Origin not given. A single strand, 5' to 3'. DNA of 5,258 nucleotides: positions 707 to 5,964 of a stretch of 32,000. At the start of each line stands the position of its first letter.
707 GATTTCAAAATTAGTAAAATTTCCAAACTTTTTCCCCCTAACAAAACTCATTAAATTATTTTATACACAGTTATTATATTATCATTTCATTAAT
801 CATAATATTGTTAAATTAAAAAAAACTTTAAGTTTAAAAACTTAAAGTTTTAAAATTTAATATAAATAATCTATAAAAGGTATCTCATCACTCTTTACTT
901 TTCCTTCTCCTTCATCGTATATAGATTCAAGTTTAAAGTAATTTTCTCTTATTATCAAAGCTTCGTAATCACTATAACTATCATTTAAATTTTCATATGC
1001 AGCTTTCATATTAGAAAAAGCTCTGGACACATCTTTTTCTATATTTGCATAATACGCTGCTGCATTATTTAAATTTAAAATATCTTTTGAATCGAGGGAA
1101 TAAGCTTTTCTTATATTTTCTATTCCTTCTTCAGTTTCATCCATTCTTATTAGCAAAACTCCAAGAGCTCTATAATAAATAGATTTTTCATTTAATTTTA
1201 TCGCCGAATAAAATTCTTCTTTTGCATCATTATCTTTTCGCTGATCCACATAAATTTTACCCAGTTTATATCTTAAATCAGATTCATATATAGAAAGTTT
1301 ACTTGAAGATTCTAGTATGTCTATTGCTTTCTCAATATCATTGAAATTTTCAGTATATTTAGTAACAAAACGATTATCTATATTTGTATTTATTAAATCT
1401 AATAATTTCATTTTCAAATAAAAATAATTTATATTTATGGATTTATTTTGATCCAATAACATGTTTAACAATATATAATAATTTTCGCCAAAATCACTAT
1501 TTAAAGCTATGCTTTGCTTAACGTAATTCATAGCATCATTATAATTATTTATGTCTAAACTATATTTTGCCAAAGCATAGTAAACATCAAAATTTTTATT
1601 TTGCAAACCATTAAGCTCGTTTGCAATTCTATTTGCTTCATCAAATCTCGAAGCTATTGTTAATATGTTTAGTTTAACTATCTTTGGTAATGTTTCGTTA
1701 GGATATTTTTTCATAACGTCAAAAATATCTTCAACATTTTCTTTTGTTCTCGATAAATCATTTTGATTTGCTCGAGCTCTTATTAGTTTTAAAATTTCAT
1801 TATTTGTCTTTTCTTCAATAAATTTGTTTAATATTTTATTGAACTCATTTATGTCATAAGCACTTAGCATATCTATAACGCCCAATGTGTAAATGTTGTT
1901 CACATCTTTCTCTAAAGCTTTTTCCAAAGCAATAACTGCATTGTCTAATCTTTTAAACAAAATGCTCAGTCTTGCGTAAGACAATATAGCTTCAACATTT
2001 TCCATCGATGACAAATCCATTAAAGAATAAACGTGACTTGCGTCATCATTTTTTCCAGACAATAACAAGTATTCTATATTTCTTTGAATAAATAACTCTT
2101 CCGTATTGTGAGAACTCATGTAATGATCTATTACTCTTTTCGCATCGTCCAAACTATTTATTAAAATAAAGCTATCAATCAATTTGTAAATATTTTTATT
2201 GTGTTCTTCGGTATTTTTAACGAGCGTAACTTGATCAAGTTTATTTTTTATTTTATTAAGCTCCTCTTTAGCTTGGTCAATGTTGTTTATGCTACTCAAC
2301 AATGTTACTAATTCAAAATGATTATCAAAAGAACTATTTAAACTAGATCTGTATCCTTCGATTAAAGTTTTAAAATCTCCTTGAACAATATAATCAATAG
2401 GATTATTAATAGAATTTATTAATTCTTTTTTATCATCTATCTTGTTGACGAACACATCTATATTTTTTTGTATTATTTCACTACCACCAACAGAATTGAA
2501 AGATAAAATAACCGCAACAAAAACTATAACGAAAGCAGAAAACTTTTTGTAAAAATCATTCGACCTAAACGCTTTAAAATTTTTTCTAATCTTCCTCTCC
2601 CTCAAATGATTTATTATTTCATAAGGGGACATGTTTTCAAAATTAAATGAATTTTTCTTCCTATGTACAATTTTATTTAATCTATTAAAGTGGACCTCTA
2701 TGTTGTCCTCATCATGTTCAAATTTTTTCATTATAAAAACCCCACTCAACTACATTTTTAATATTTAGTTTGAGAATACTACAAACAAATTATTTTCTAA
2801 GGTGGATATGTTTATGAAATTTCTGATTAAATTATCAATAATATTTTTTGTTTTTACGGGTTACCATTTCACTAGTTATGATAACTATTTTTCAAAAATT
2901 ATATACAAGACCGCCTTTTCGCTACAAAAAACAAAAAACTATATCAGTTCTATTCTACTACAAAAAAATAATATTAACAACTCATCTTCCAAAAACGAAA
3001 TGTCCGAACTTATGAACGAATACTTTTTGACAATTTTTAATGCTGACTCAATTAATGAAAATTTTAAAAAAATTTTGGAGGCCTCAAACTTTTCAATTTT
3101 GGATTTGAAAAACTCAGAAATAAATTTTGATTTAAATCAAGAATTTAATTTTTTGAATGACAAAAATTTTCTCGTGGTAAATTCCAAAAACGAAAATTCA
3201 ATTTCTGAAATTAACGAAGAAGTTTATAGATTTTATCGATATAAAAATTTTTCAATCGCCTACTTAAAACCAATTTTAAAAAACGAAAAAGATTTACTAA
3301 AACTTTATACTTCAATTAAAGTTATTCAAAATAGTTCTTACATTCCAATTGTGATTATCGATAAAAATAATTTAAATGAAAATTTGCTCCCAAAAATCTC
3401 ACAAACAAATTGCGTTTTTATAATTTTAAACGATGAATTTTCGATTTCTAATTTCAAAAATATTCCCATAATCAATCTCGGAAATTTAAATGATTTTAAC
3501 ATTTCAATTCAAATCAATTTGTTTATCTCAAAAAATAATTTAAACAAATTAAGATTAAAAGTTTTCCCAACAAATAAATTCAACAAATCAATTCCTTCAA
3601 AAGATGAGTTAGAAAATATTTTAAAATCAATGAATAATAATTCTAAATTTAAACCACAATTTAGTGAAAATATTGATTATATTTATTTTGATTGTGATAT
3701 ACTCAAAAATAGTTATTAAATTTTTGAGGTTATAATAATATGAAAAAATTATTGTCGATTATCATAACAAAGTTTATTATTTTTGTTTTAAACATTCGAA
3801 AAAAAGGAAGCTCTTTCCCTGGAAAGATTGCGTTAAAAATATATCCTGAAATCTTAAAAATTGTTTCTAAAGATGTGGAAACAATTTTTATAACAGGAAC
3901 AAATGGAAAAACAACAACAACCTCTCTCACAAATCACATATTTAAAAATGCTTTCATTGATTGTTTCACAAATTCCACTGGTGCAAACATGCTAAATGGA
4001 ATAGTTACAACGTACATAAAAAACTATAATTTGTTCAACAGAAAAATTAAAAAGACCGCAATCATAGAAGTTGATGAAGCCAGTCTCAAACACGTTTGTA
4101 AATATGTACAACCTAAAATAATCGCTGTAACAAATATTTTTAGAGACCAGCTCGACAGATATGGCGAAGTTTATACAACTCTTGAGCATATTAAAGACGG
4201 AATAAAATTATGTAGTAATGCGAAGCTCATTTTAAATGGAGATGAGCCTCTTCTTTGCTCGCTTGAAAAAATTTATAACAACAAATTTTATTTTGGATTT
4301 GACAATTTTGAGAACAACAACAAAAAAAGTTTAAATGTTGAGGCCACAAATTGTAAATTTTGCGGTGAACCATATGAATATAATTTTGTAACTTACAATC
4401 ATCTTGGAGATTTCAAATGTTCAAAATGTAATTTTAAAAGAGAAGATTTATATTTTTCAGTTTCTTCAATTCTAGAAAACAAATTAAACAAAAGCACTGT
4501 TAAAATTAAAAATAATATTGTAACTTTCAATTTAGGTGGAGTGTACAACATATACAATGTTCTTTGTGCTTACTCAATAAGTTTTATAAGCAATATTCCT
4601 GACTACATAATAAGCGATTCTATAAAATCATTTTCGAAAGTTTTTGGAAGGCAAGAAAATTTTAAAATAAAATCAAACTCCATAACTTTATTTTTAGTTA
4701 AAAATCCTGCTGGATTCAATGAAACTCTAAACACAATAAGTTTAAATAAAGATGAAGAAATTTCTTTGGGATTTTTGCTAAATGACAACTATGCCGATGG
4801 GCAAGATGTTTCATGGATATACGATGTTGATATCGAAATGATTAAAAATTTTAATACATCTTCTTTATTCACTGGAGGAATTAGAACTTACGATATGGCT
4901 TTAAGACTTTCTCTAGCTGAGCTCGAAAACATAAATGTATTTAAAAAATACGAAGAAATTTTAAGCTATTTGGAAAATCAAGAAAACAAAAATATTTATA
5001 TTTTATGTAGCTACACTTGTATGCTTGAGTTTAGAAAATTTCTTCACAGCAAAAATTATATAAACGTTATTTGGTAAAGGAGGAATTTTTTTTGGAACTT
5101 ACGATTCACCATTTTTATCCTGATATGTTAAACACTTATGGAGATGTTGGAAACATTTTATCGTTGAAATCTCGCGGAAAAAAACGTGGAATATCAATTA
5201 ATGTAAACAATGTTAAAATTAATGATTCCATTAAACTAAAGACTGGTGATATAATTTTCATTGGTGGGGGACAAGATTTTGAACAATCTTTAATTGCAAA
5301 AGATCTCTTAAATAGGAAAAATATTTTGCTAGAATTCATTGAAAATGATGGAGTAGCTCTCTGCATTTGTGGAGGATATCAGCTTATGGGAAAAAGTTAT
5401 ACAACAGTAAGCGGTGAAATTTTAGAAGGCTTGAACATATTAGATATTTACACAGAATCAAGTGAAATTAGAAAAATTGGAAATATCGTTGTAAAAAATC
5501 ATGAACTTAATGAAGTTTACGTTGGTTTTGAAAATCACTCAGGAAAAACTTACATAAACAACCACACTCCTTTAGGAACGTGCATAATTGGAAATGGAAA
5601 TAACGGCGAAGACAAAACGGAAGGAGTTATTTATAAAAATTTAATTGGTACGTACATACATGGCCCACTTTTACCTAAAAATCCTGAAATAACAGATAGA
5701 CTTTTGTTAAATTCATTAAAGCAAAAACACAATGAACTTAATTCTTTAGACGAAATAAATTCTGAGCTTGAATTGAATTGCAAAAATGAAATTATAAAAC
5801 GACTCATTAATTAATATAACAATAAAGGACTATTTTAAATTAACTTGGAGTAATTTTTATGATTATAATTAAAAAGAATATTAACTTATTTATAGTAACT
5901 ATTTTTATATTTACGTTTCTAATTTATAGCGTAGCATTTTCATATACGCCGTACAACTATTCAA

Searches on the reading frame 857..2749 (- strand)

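Call 35: search_protein_families(library=pfam, proteins=[window:857-2749:-], max_evalue=0.001)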
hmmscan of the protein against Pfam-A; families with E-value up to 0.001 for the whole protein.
window:857-2749:- (630 aa): 6 families
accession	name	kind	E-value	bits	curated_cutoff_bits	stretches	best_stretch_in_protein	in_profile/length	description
PF14559.12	TPR_19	-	9.1e-13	48.8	25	0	366-426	4-63/68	Tetratricopeptide repeat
PF13181.12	TPR_8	-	1.8e-10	40.6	25.7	0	492-522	3-33/34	Tetratricopeptide repeat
PF07719.23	TPR_2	-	4.3e-08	33.1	27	0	388-419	2-33/34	Tetratricopeptide repeat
PF13428.12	TPR_14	-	9.9e-08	32.4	23.5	0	253-285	2-34/44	Tetratricopeptide repeat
PF00515.34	TPR_1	-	0.00043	20.4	27.8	0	492-522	3-33/34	Tetratricopeptide repeat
PF12895.13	ANAPC3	-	0.00079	20.1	27.2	0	367-411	37-80/82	Anaphase-promoting complex, cyclosome, subunit 3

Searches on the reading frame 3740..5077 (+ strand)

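Call 35: search_protein_families(library=pfam, proteins=[window:3740-5077:+], max_evalue=0.001)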
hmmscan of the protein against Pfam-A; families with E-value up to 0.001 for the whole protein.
window:3740-5077:+ (445 aa): 2 families
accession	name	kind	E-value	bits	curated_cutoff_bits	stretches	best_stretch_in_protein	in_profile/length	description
PF08353.15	MurT_C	-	6.4e-32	110.3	25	1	319-428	1-110/110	MurT ligase C-terminal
PF08245.18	Mur_ligase_M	-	4.1e-15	56.7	24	1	51-278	1-197/200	Mur ligase middle domain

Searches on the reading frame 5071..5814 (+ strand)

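Call 35: search_protein_families(library=pfam, proteins=[window:5071-5814:+], max_evalue=0.001)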
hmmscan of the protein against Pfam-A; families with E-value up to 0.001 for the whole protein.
window:5071-5814:+ (247 aa): 2 families
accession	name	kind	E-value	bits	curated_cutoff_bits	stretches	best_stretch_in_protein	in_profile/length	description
PF07685.20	GATase_3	-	1.1e-40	139.8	27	1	11-204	1-195/196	CobB/CobQ-like glutamine amidotransferase domain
PF00117.34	GATase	-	0.0001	22.5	22.8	1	29-175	10-147/190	Glutamine amidotransferase class-I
